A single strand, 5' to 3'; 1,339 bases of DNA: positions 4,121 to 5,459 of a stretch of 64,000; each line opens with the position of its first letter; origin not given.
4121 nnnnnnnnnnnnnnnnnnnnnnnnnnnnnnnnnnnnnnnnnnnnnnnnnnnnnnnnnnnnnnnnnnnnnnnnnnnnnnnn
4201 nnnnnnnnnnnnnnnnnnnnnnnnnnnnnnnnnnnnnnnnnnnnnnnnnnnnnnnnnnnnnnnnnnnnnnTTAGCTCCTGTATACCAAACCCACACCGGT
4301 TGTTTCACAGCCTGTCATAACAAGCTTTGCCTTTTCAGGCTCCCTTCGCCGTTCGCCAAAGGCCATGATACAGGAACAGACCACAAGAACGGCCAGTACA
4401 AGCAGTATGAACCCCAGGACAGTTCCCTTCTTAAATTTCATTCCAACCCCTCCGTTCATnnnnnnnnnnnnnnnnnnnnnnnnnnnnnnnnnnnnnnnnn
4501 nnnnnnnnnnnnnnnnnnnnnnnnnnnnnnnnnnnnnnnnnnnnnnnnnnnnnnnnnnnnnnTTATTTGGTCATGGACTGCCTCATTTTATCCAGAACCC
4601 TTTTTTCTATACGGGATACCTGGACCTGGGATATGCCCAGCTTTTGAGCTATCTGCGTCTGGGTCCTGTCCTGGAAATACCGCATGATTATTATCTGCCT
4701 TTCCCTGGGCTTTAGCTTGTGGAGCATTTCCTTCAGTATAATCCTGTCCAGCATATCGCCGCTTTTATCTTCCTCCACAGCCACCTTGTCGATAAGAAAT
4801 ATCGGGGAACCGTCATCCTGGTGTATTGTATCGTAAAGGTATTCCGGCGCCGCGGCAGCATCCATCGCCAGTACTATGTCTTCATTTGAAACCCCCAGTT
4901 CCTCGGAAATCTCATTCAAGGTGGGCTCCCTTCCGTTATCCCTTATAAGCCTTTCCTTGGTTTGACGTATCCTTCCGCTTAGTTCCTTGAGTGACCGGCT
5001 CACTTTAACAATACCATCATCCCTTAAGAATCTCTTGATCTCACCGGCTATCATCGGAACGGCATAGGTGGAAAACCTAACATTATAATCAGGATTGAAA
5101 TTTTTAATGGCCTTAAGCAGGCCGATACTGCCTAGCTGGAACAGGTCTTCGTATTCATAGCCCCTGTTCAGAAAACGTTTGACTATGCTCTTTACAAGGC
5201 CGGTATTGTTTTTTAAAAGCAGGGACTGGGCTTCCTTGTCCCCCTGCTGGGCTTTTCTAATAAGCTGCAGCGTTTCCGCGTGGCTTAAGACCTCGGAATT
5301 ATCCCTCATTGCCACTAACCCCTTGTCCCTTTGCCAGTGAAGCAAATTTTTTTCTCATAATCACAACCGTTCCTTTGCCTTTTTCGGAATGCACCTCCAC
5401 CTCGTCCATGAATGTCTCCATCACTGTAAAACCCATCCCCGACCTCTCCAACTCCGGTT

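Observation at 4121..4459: Two small unannotated ORFs (56 aa membrane peptide plus a 48 aa basic peptide) between sigF and the SpoVAE-like gene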

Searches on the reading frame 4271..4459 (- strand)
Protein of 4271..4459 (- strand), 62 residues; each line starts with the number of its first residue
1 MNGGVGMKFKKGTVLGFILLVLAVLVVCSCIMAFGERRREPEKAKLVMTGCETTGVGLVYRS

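Call 5: search_protein_families(library=pfam, proteins=[window:4271-4459:-], max_evalue=1)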
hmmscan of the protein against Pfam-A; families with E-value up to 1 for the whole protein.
window:4271-4459:- (62 aa): 2 families
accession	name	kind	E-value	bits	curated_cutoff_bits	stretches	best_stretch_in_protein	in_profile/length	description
PF20139.4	DUF6529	-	0.02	15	23.3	1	14-56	81-123/171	Family of unknown function (DUF6529)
PF05083.18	LST1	-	0.21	12.2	22.3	1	15-40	2-27/78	LST-1 protein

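Call 6: search_protein_families(library=ncbifam, proteins=[window:4271-4459:-], max_evalue=1)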
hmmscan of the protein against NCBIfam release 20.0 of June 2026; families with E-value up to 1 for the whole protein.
window:4271-4459:- (62 aa): 2 families
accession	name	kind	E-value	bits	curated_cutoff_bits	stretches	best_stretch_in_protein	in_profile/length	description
NF041247.1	UsfY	equivalog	0.0029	18.3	100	1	14-58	23-66/95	protein UsfY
NF001953.0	PRK00733.2-1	equivalog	0.037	12.4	783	1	5-48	130-173/697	sodium-translocating pyrophosphatase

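Call 13: find_homologous_proteins(query=window:4271-4459:-, max_evalue=10)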
Query window:4271-4459:- (62 aa): 12 proteins with E <= 10 among 12 candidates.
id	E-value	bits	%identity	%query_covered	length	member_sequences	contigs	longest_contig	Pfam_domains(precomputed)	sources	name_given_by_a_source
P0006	2.1e-31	124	97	100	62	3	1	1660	-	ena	-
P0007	8.9e-27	109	96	90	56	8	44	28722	-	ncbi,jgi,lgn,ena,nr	ncbi:MAG TPA: hypothetical protein VFF83_00575 [Clostridia bacterium]|nr:hypothetical protein [Bacil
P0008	7.9e-26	106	96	90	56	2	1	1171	-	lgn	-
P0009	2.0e-23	99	91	90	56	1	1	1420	-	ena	-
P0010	2.3e-23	98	84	98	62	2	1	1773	-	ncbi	-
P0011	5.3e-23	97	82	98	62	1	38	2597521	-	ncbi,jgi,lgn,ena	jgi:hypothetical protein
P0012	1.7e-22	96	80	98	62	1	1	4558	-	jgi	jgi:hypothetical protein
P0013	2.7e-22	95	85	89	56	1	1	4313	-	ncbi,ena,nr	ncbi:MAG TPA: hypothetical protein VFF83_06165 [Clostridia bacterium]|nr:hypothetical protein [Clost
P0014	2.0e-19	86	74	98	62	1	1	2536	-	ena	-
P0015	7.4e-19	84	80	89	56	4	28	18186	-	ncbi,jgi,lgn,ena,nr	ncbi:MAG TPA: hypothetical protein PK684_06135 [Bacillota bacterium]|jgi:hypothetical protein|nr:hyp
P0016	8.4e-19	84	80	89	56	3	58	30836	-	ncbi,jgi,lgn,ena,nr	ncbi:MAG: hypothetical protein GX918_00965 [Clostridiales bacterium]|nr:hypothetical protein [Clostr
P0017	4.7e-15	72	71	89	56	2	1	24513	-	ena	-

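Call 14: find_encoding_contigs(protein=P0017, flank=5000, max_places=2)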
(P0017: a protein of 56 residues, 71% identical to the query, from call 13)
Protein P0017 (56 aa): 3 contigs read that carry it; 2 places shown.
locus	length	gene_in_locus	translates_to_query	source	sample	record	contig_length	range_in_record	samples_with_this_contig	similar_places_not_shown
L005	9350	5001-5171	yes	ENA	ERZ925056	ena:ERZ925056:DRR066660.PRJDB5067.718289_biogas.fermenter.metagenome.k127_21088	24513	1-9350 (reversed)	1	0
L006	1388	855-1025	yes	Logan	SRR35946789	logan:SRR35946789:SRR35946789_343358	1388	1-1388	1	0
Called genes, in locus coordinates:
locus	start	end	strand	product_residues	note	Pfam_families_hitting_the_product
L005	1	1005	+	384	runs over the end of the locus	PF22025:ThiI_fer, PF02926:THUMP, PF02568:ThiI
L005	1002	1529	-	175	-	PF00994:MoCF_biosynth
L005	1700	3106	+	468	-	PF03553:Na_H_antiporter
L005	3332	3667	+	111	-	PF01740:STAS, PF13466:STAS_2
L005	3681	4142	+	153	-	PF13581:HATPase_c_2, PF02518:HATPase_c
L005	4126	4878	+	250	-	PF04542:Sigma70_r2, PF04539:Sigma70_r3, PF13518:HTH_28 (faint), PF08281:Sigma70_r4_2, PF04545:Sigma70_r4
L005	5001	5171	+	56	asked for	-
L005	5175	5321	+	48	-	-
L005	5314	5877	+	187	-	PF14097:SpoVAE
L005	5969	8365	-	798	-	PF00912:Transgly, PF00905:Transpeptidase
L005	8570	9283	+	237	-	PF09560:Spore_YunB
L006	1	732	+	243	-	?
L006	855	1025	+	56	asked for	-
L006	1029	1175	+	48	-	-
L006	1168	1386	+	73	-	?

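Call 15: find_encoding_contigs(protein=P0011, flank=10000, max_places=2)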
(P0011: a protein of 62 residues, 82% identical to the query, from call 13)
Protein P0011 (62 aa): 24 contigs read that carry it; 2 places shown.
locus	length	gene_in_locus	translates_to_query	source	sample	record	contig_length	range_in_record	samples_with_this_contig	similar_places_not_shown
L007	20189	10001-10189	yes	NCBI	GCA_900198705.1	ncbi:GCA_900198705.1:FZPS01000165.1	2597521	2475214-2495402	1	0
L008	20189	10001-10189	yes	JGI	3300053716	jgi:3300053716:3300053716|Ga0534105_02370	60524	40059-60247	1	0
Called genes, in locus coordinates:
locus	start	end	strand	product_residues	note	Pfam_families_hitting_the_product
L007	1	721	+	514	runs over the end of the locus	PF00221:Lyase_aromatic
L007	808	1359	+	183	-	PF01381:HTH_3, PF12844:HTH_19 (weak), PF13443:HTH_26 (weak), PF13560:HTH_31 (weak), PF07883:Cupin_2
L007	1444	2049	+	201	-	PF02589:LUD_dom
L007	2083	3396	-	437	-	PF00278:Orn_DAP_Arg_deC, PF02784:Orn_Arg_deC_N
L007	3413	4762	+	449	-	PF00266:Aminotran_5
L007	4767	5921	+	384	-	PF22025:ThiI_fer, PF02926:THUMP, PF02568:ThiI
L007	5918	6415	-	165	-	PF00994:MoCF_biosynth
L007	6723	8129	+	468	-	PF03553:Na_H_antiporter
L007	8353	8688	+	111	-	PF01740:STAS, PF13466:STAS_2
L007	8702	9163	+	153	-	PF13581:HATPase_c_2, PF02518:HATPase_c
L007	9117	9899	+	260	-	PF04542:Sigma70_r2, PF04539:Sigma70_r3, PF13518:HTH_28 (faint), PF16509:KORA (faint), PF05263:DUF722 (weak), PF08281:Sigma70_r4_2, PF04545:Sigma70_r4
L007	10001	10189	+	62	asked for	-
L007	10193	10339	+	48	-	-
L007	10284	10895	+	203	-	PF14097:SpoVAE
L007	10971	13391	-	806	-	PF00912:Transgly, PF00905:Transpeptidase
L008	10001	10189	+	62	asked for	-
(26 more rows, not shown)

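Call 21: find_encoding_contigs(protein=P0014, flank=3000, max_places=1)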
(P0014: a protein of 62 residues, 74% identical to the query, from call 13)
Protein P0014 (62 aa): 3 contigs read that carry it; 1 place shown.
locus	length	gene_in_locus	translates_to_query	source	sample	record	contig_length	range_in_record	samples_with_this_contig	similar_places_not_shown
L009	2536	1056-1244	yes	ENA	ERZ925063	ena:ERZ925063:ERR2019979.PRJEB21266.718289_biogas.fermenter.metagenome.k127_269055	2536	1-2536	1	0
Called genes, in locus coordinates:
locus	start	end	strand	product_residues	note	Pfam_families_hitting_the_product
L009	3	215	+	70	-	?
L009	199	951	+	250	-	PF04542:Sigma70_r2, PF04539:Sigma70_r3, PF13518:HTH_28 (faint), PF08281:Sigma70_r4_2, PF04545:Sigma70_r4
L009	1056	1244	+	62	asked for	-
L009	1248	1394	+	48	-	-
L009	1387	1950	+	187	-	PF14097:SpoVAE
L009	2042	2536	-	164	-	?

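Call 23: find_encoding_contigs(protein=P0012, flank=3000, max_places=1)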
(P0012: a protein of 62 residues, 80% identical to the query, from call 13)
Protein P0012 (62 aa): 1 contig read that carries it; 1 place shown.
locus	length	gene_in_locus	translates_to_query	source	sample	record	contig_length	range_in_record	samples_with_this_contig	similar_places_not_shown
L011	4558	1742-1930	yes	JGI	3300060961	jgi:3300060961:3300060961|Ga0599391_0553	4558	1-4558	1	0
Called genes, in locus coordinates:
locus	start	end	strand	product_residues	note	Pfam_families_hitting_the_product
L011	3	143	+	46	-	?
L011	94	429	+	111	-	PF01740:STAS, PF13466:STAS_2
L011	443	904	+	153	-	PF13581:HATPase_c_2, PF02518:HATPase_c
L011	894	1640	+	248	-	PF04542:Sigma70_r2, PF04539:Sigma70_r3, PF16509:KORA (faint), PF13518:HTH_28 (faint), PF05263:DUF722 (weak), PF08281:Sigma70_r4_2, PF04545:Sigma70_r4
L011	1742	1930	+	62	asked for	-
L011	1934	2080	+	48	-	-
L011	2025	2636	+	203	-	PF14097:SpoVAE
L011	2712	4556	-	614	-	PF00912:Transgly, PF00905:Transpeptidase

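Call 75: search_solved_structures(query=A4, max_evalue=1)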
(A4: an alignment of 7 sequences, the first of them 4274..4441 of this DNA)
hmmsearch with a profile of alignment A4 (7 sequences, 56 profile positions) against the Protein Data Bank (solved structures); distinct sequences matched with E-value up to 1: 4.
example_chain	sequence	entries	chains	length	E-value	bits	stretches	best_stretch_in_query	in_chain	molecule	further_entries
5h2f_L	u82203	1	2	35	0.66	12.9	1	8-25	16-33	Photosystem II reaction center protein L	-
5zzn_L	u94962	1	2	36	0.71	12.8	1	8-25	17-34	Photosystem II reaction center protein L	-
11yo_L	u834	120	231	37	0.75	12.7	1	8-25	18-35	Photosystem II reaction center protein L | Photosystem II reaction center L protein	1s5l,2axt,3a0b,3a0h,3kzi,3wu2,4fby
7ymi_L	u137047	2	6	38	0.97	12.4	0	8-25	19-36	Photosystem II reaction center protein L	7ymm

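Call 87: search_protein_families(library=pfam, alignment_id=A4, max_evalue=1)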
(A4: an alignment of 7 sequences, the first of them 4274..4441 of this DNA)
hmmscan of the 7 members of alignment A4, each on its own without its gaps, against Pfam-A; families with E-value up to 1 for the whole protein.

A. member 1, window:4274-4441:- (56 aa): 4 families
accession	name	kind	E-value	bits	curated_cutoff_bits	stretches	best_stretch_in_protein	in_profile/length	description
PF20139.4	DUF6529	-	0.017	15.2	23.3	1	8-50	81-123/171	Family of unknown function (DUF6529)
PF09716.15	ETRAMP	-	0.13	12.7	29.1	1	1-37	1-32/81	Malarial early transcribed membrane protein (ETRAMP)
PF05083.18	LST1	-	0.17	12.6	22.3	1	9-35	2-28/78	LST-1 protein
PF20485.3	DUF6724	-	0.27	11.5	27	1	7-32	13-38/64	Family of unknown function (DUF6724)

B. families by the number of members that match (of 7 scanned): 12 families
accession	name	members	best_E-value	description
PF05083.18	LST1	4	0.052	LST-1 protein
PF20139.4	DUF6529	2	0.012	Family of unknown function (DUF6529)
PF07280.16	Ac110_PIF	1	0.0012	Per os infectivity factor AC110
PF20664.2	DUF6814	1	0.021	Family of unknown function (DUF6814)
PF06624.17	RAMP4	1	0.048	Ribosome associated membrane protein RAMP4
PF04277.18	OAD_gamma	1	0.069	Oxaloacetate decarboxylase, gamma chain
PF13567.11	DUF4131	1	0.1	Domain of unknown function (DUF4131)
PF19428.4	Sema4F_C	1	0.12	Semaphorin 4F C-terminal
PF09716.15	ETRAMP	1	0.13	Malarial early transcribed membrane protein (ETRAMP)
PF15957.10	Comm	1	0.18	Commissureless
PF11837.13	INV_N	1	0.22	Beta-fructofuranosidase, N-terminal domain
PF20485.3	DUF6724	1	0.27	Family of unknown function (DUF6724)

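Call 90: predict_structure(alignment_id=A2)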
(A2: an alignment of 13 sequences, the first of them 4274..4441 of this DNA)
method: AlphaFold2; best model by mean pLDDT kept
length: 56 residues; sequences in the alignment: 13
mean_pLDDT: 65.5   pTM: 0.37
mean pLDDT of the five models: 65.5, 65.4, 64.4, 62.3, 61.8
residues with pLDDT >= 90: 13; 70-90: 10; 50-70: 11; < 50: 22
segments of 3 or more residues with pLDDT < 50: 36-56
pLDDT, mean of each block of 10 residues (from residue 1): 70 94 81 50 46 41
secondary structure, 60 per line:
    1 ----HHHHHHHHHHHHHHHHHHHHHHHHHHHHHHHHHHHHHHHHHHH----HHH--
elements in order: H5-47

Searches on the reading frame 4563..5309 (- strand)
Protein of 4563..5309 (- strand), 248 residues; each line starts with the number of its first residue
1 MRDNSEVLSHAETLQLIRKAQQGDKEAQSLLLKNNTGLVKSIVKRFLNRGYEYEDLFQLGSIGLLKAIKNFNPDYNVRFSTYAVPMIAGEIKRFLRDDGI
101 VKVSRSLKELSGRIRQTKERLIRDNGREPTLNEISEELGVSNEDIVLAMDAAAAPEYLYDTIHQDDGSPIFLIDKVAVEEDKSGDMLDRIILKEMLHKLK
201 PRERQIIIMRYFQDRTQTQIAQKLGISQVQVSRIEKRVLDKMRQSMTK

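Call 5: search_protein_families(library=pfam, proteins=[window:4563-5309:-], max_evalue=1)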
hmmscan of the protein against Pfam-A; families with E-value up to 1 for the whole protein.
window:4563-5309:- (248 aa): 27 families (the best 25 are shown)
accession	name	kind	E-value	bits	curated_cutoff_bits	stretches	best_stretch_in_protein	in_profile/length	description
PF04545.22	Sigma70_r4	-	3.2e-20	71.8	24.1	2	196-244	2-50/50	Sigma-70, region 4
PF04542.20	Sigma70_r2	-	2.3e-17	63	24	1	33-98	3-68/71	Sigma-70 region 2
PF08281.18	Sigma70_r4_2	-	3.8e-11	42.9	25.7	1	191-230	3-42/54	Sigma-70, region 4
PF04539.22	Sigma70_r3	-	7.3e-10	39.3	25.3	1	109-165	1-57/78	Sigma-70 region 3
PF16509.11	KORA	-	6.3e-06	26.7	26.7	1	193-243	10-59/84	TrfB plasmid transcriptional repressor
PF13518.12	HTH_28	-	6.3e-06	26.6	25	1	203-237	1-35/52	Helix-turn-helix domain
PF13384.12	HTH_23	-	3.1e-05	24.1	24.6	1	200-238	3-41/50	Homeodomain-like domain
PF01381.28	HTH_3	-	3.6e-05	24.1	23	1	214-236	9-31/55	Helix-turn-helix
PF12645.13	HTH_16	-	0.00045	20.7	22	1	15-72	2-65/65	Helix-turn-helix domain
PF00196.25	GerE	-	0.00052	20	23.5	1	199-243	3-46/57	Bacterial regulatory proteins, luxR family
PF13412.12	HTH_24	-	0.0008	19.4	21.9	0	120-141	10-30/48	Winged helix-turn-helix DNA-binding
PF12802.13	MarR_2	-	0.0012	19.4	27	1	206-234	10-40/61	MarR family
PF07638.17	Sigma70_ECF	-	0.0012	19.2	21.1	1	193-243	130-180/185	ECF sigma factor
PF04967.18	HTH_10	-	0.0017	18.6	23.1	0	126-144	21-39/53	HTH DNA binding domain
PF08279.18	HTH_11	-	0.0081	16.5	25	0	120-142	8-29/55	HTH domain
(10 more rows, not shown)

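Call 6: search_protein_families(library=ncbifam, proteins=[window:4563-5309:-], max_evalue=1)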
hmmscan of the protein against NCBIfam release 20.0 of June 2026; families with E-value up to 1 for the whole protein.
window:4563-5309:- (248 aa): 111 families (the best 25 are shown)
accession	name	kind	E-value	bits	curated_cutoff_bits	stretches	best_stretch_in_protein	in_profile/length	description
NF004052.0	PRK05572.1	subfamily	2.2e-108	361.5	311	1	5-247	11-251/252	SigF/SigG family RNA polymerase sporulation sigma factor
TIGR02885.1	spore_sigF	equivalog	3.8e-105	350.8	321.45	1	16-246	1-231/231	RNA polymerase sporulation sigma factor SigF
TIGR02980.1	SigBFG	subfamily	4e-84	281.8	234.35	1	25-246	2-226/227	SigB/SigF/SigG family RNA polymerase sigma factor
NF006071.0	PRK08215.1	equivalog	2.2e-81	273.3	372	1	7-246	18-257/258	RNA polymerase sporulation sigma factor SigG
TIGR02850.1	spore_sigG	equivalog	1.4e-76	257.3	457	1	7-245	15-253/254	RNA polymerase sporulation sigma factor SigG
TIGR02941.1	Sigma_B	equivalog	2.6e-49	168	315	1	6-246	8-253/255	RNA polymerase sigma factor SigB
NF005514.0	PRK07122.1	subfamily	1e-42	146.1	372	1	21-246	35-263/264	RNA polymerase sigma factor SigF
NF005644.0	PRK07408.1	subfamily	4.9e-42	144.3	261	1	10-247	10-254/258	RNA polymerase sigma factor SigF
TIGR02937.1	sigma70-ECF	superfamily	9.8e-36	122.9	42.9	1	27-245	2-164/165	sigma-70 family RNA polymerase sigma factor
NF004471.0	PRK05803.1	subfamily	9.3e-35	119.9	252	2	8-109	32-133/235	RNA polymerase sporulation sigma factor SigK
TIGR02846.1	spore_sigmaK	equivalog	9.4e-34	116.9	298.65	2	8-113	30-135/227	RNA polymerase sporulation sigma factor SigK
TIGR02393.1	RpoD_Cterm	equivalog_domain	4.2e-33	114.9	354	1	28-245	2-227/238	RNA polymerase sigma factor RpoD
TIGR02479.1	FliA_WhiG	subfamily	1.8e-32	112.9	189.6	1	35-246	5-223/224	FliA/WhiG family RNA polymerase sigma factor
NF006158.0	PRK08301.1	equivalog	6.8e-32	110.8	339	2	8-109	41-142/241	RNA polymerase sporulation sigma factor SigE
TIGR02997.1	Sig70-cyanoRpoD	subfamily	1.6e-31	109.7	384.5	1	14-243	63-298/298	RNA polymerase sigma factor, RpoD/SigA family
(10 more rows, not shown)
